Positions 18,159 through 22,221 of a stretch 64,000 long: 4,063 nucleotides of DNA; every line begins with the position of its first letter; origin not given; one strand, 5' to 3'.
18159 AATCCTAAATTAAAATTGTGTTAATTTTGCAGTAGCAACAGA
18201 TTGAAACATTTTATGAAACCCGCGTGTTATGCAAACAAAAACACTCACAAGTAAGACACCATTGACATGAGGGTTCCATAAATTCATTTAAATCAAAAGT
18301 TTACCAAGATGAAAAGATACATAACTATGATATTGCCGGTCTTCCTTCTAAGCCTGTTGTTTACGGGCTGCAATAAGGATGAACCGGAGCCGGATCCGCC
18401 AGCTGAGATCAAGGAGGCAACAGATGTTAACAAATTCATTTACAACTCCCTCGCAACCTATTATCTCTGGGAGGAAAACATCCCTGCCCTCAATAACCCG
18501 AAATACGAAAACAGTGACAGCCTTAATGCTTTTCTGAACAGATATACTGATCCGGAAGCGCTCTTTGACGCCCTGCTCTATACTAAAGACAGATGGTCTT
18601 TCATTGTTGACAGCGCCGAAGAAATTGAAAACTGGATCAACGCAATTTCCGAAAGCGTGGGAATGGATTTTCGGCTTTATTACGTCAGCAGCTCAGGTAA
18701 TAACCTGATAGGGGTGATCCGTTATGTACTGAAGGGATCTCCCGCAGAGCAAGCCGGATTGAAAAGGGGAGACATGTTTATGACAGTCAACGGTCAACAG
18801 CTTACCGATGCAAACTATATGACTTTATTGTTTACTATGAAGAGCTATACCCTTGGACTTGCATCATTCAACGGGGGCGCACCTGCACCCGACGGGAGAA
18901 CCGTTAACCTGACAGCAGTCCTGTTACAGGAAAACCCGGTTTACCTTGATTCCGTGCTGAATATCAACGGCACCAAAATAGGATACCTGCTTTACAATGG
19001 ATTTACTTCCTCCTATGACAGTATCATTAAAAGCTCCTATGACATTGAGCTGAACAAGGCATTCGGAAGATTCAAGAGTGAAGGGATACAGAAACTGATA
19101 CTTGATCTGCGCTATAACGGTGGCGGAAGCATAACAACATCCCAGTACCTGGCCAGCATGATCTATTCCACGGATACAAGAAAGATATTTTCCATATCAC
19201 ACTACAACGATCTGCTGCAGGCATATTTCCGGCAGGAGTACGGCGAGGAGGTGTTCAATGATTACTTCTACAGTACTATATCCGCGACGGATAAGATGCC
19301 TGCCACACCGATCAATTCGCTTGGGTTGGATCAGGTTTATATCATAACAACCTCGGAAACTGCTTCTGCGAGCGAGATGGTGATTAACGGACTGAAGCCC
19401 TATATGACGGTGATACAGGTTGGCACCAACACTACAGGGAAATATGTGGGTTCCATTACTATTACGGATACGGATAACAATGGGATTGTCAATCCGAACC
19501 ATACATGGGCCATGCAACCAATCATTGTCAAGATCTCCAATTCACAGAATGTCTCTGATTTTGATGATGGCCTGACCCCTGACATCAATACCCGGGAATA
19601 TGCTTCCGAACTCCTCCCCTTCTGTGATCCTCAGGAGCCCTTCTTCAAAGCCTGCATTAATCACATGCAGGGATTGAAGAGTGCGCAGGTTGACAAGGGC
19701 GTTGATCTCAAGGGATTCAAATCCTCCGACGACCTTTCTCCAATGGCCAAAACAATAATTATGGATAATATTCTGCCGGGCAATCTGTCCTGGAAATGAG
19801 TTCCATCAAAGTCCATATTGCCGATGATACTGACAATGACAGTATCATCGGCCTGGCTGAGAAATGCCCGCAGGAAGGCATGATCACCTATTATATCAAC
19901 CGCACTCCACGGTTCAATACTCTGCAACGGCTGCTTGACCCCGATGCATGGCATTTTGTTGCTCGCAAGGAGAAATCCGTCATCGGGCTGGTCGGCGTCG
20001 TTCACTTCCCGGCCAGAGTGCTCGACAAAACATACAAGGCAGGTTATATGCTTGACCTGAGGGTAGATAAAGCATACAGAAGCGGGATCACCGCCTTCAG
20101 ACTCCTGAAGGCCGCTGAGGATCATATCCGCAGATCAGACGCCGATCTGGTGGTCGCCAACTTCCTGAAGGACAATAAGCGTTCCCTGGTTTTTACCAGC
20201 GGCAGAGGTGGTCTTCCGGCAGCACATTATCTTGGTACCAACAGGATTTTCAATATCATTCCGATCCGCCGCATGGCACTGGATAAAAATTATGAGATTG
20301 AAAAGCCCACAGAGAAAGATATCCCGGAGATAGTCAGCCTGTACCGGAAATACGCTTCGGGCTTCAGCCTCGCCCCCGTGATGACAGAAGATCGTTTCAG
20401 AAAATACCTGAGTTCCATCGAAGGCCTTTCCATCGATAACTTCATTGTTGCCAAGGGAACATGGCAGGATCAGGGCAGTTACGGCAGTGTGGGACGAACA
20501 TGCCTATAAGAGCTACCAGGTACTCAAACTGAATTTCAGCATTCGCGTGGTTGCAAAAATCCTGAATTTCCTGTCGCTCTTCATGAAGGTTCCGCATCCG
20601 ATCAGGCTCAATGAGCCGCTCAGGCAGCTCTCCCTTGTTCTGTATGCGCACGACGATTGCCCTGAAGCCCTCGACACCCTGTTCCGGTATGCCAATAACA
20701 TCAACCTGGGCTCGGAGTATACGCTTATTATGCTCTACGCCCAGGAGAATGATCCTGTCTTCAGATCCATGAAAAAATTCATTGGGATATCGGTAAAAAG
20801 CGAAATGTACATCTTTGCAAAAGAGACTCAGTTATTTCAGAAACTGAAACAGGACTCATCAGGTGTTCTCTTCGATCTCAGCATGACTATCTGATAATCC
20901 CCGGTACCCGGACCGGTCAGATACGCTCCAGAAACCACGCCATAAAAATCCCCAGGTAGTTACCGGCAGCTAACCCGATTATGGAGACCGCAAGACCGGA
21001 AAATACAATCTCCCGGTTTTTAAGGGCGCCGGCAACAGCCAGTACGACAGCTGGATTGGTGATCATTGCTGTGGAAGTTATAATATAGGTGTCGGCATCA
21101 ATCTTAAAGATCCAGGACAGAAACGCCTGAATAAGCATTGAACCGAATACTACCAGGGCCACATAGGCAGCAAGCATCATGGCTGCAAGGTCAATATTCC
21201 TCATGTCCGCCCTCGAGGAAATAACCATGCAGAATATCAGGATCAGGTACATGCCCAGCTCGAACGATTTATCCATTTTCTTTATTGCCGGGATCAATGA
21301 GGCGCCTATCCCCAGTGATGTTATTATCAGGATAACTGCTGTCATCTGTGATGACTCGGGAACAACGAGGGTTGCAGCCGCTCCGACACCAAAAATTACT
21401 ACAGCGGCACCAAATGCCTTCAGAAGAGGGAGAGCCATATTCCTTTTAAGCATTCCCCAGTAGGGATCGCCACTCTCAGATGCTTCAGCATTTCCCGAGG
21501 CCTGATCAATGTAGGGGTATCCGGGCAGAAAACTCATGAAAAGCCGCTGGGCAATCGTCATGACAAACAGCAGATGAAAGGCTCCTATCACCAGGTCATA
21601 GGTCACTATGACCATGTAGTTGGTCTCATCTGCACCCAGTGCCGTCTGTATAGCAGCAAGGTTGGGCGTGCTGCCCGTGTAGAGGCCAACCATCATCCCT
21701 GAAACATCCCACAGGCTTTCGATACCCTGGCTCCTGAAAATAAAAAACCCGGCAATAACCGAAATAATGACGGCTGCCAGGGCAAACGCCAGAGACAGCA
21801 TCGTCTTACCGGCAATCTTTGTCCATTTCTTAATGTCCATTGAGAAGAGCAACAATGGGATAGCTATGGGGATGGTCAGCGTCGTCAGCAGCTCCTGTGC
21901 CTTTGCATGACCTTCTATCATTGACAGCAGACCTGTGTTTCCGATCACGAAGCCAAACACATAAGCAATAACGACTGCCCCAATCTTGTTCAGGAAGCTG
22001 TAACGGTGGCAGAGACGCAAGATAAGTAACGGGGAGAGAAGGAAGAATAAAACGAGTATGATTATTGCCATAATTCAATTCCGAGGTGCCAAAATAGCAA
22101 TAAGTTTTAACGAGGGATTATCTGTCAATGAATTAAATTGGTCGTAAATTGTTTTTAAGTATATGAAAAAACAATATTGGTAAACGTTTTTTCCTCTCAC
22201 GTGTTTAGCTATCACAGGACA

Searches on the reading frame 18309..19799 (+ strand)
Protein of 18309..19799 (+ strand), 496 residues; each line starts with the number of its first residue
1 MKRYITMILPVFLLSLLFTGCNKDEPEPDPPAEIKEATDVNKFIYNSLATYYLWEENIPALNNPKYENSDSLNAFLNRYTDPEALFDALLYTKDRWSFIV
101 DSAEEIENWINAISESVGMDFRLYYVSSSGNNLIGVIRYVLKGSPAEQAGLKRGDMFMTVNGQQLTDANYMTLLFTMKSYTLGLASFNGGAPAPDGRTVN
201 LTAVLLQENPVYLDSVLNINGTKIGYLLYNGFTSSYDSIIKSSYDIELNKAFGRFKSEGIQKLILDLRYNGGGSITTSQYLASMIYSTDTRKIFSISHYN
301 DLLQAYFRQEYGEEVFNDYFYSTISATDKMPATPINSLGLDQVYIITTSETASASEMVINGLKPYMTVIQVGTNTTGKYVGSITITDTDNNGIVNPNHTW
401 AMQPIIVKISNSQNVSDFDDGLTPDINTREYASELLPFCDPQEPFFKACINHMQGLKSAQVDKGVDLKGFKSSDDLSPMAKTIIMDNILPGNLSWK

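Call 80: search_protein_families(library=pfam, proteins=[window:18309-19799:+], max_evalue=0.00001)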
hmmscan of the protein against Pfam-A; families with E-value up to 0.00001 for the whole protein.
window:18309-19799:+ (496 aa): 3 families
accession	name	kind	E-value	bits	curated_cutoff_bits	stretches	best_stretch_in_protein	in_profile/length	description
PF03572.23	Peptidase_S41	-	5.6e-17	62.3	24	1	223-426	1-163/165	Peptidase family S41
PF18294.6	Pept_S41_N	-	1.2e-12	47.9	25.9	1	39-98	1-49/49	Peptidase S41 N-terminal domain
PF17820.7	PDZ_6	-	4.5e-08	33.2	27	1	136-167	1-32/54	PDZ domain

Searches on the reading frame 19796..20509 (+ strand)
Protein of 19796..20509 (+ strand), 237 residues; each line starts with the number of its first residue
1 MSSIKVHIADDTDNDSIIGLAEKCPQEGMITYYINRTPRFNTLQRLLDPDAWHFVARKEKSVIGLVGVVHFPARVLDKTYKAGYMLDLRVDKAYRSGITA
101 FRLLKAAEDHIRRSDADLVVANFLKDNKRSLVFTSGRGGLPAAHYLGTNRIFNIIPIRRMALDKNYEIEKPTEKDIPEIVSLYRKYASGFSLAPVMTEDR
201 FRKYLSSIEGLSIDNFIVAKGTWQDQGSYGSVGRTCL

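Call 80: search_protein_families(library=pfam, proteins=[window:19796-20509:+], max_evalue=0.00001)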
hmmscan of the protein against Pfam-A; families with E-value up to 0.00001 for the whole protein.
window:19796-20509:+ (237 aa): 1 family
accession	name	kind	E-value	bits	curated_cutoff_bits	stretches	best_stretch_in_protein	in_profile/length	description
PF00583.31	Acetyltransf_1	-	2.3e-06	28.3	20.7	1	38-131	20-108/116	Acetyltransferase (GNAT) family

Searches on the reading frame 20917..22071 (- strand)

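Call 43: search_protein_families(library=pfam, proteins=[window:20917-22071:-], max_evalue=0.001)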
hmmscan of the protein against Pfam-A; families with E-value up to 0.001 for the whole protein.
window:20917-22071:- (384 aa): 1 family
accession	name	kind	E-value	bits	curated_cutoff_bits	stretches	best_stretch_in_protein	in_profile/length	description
PF05684.17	DUF819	-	7.4e-32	111.3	27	1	23-383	18-378/379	Protein of unknown function (DUF819)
